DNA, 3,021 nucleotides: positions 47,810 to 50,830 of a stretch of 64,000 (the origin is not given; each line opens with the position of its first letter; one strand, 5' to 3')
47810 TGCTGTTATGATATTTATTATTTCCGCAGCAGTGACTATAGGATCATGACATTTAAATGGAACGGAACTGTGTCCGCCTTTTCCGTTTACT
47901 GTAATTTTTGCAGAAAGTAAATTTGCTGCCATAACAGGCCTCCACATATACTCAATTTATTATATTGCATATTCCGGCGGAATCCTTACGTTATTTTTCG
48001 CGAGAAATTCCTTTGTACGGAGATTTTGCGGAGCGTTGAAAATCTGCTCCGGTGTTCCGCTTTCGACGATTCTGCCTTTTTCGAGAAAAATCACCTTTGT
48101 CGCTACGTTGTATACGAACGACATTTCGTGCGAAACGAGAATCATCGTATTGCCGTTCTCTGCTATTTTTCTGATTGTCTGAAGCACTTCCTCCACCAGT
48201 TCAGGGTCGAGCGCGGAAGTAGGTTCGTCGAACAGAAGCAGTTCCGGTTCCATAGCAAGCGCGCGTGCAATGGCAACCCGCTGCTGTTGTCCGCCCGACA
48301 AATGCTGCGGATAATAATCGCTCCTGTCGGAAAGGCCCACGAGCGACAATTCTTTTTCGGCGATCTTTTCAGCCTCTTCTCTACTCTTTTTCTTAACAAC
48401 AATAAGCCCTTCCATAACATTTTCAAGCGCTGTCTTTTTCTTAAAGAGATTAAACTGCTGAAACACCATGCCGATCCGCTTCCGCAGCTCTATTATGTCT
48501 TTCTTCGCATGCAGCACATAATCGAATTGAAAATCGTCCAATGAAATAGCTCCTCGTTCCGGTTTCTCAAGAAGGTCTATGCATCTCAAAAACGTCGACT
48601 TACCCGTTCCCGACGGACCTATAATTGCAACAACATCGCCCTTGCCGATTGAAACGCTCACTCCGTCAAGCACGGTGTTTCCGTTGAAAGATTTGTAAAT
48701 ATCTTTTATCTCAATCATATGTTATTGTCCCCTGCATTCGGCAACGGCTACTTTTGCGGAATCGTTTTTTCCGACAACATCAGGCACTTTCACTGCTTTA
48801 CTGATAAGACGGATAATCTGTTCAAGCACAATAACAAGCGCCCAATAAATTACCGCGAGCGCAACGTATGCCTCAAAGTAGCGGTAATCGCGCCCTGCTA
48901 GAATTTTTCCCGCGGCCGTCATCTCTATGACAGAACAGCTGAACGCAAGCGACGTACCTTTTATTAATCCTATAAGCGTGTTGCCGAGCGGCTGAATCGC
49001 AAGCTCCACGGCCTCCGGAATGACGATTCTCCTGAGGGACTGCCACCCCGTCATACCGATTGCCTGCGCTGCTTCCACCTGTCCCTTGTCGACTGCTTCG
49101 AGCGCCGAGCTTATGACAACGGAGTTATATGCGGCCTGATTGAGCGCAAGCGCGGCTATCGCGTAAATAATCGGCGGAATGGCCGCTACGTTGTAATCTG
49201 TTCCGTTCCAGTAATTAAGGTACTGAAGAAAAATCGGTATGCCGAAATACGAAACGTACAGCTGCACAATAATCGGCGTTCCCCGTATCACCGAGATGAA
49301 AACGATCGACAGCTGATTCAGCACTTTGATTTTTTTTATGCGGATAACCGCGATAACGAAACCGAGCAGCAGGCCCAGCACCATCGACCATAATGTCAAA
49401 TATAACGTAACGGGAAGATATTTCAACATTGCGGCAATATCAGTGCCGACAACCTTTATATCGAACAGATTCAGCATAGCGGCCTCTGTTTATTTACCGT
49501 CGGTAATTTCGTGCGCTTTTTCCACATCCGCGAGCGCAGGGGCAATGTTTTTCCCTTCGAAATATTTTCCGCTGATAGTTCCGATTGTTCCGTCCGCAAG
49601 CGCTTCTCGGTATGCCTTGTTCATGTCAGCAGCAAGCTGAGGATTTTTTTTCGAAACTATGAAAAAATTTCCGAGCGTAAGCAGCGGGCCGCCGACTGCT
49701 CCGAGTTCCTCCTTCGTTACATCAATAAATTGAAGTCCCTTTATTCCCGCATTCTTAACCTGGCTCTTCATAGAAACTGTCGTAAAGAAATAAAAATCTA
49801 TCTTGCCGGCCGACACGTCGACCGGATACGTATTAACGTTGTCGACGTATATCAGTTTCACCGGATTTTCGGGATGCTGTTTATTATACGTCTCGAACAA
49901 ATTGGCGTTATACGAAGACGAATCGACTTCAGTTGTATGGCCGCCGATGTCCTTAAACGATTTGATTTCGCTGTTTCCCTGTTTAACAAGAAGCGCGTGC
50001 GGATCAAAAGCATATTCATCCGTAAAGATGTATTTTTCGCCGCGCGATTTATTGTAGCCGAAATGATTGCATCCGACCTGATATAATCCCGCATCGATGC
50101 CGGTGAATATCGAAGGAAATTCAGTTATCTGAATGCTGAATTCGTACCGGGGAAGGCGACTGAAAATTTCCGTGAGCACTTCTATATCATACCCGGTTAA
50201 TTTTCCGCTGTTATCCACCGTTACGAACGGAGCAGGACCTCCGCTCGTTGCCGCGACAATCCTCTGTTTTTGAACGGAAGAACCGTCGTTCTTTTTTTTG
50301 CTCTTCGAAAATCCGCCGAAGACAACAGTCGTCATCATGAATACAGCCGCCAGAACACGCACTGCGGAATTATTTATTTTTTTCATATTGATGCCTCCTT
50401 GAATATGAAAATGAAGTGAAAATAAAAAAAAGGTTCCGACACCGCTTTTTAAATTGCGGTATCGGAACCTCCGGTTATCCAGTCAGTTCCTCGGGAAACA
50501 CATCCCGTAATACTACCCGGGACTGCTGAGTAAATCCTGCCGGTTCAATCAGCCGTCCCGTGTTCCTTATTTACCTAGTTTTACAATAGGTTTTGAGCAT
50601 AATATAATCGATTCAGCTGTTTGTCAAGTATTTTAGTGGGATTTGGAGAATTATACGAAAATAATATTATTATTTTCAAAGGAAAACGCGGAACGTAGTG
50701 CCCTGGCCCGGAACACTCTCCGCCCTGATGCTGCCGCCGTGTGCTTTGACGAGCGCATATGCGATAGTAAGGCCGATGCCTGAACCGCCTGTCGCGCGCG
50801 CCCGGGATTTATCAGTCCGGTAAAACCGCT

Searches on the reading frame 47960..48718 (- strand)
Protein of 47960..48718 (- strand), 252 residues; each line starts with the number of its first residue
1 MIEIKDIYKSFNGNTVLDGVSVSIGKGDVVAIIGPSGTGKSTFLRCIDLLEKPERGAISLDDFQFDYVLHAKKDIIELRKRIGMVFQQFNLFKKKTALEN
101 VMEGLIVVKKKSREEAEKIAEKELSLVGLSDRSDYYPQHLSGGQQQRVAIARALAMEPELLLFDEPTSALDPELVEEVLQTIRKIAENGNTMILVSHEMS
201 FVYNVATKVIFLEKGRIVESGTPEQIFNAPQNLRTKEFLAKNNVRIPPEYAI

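Call 9: search_protein_families(library=pfam, proteins=[window:47960-48718:-])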
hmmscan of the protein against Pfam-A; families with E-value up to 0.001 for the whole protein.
window:47960-48718:- (252 aa): 7 families
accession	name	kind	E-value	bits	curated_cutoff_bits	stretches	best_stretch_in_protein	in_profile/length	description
PF00005.33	ABC_tran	-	1.2e-35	123.6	25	1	17-168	1-137/137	ABC transporter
PF13304.12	AAA_21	-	7.3e-16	59.5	27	2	130-200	228-301/304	AAA domain, putative AbiEii toxin, Type IV TA system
PF02463.25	SMC_N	-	2.5e-09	37.3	40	1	27-205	24-205/220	RecF/RecN/SMC N terminal domain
PF09818.15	ABC_ATPase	-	1.6e-05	24.5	23.2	0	134-216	152-250/283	P-loop domain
PF13175.12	AAA_15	-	0.0001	22.5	32.1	0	29-86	25-83/374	AAA ATPase domain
PF13555.12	AAA_29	-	0.00049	20.2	27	0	18-44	13-39/61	P-loop containing region of AAA domain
PF13401.12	AAA_22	-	0.00072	20.3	27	0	29-187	7-109/130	AAA domain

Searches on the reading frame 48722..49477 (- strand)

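Call 9: search_protein_families(library=pfam, proteins=[window:48722-49477:-])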
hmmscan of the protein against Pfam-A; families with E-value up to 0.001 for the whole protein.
window:48722-49477:- (251 aa): 1 family
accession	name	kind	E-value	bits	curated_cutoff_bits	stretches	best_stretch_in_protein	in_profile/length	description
PF00528.27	BPD_transp_1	-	2.8e-19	70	26.4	1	35-230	1-183/184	Binding-protein-dependent transport system inner membrane component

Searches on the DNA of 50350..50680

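Call 6: search_rna_families(source=window, start=50350, end=50680, threshold=evalue, max_evalue=10, show_alignments=4)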
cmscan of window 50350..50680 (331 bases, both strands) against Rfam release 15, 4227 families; matches with E-value up to 10: 13.
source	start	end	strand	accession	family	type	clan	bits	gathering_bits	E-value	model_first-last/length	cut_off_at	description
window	50374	50515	-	RF03532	SQ2397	Cis-reg;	-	24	100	0.028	1-243/243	no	Cis-regulator of HTH transcription factor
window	50431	50470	-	RF00976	mir-583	Gene; miRNA;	-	20.3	80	0.11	12-51/62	no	mir-583 microRNA precursor family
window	50370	50429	-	RF02266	XIST_intron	Gene; lncRNA;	-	17.4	70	1.6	1-68/68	no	XIST 3' intron conserved motif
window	50515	50563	+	RF04113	MIR1523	Gene; miRNA;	-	17.1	96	1.2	22-72/92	no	MIR1523 microRNA precursor family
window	50515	50563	-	RF04113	MIR1523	Gene; miRNA;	-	17.1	96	1.2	22-72/92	no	MIR1523 microRNA precursor family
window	50360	50454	+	RF01859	Phe_leader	Cis-reg; leader;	-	16.6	55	2.8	1-125/125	no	Phenylalanine leader peptide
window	50363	50432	+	RF03794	MIR5298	Gene; miRNA;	-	16.5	70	6.7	1-80/80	no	MIR5298 microRNA precursor family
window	50380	50455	+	RF02075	STnc230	Gene; sRNA;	-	16.4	50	7.6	1-83/83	no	Enterobacterial sRNA STnc230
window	50377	50479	+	RF01664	ceN101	Gene; snRNA; snoRNA; HACA-box;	-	16.1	70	1.9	1-128/128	no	Caenorhabditis snoRNA ceN101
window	50373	50429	-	RF00364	mir-BART2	Gene; miRNA;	-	15.7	60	6.2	1-62/62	no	mir-BART2 microRNA precursor family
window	50433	50468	-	RF03737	mir-8315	Gene; miRNA;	-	15.5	80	1.8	11-48/60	no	mir-8315 microRNA precursor family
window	50428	50471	-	RF03621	MIR4245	Gene; miRNA;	-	14.5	74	8.5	1-128/128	no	MIR4245 microRNA precursor family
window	50350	50426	-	RF00372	sroH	Gene; sRNA;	-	10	80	3.5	1-85/161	3'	sroH RNA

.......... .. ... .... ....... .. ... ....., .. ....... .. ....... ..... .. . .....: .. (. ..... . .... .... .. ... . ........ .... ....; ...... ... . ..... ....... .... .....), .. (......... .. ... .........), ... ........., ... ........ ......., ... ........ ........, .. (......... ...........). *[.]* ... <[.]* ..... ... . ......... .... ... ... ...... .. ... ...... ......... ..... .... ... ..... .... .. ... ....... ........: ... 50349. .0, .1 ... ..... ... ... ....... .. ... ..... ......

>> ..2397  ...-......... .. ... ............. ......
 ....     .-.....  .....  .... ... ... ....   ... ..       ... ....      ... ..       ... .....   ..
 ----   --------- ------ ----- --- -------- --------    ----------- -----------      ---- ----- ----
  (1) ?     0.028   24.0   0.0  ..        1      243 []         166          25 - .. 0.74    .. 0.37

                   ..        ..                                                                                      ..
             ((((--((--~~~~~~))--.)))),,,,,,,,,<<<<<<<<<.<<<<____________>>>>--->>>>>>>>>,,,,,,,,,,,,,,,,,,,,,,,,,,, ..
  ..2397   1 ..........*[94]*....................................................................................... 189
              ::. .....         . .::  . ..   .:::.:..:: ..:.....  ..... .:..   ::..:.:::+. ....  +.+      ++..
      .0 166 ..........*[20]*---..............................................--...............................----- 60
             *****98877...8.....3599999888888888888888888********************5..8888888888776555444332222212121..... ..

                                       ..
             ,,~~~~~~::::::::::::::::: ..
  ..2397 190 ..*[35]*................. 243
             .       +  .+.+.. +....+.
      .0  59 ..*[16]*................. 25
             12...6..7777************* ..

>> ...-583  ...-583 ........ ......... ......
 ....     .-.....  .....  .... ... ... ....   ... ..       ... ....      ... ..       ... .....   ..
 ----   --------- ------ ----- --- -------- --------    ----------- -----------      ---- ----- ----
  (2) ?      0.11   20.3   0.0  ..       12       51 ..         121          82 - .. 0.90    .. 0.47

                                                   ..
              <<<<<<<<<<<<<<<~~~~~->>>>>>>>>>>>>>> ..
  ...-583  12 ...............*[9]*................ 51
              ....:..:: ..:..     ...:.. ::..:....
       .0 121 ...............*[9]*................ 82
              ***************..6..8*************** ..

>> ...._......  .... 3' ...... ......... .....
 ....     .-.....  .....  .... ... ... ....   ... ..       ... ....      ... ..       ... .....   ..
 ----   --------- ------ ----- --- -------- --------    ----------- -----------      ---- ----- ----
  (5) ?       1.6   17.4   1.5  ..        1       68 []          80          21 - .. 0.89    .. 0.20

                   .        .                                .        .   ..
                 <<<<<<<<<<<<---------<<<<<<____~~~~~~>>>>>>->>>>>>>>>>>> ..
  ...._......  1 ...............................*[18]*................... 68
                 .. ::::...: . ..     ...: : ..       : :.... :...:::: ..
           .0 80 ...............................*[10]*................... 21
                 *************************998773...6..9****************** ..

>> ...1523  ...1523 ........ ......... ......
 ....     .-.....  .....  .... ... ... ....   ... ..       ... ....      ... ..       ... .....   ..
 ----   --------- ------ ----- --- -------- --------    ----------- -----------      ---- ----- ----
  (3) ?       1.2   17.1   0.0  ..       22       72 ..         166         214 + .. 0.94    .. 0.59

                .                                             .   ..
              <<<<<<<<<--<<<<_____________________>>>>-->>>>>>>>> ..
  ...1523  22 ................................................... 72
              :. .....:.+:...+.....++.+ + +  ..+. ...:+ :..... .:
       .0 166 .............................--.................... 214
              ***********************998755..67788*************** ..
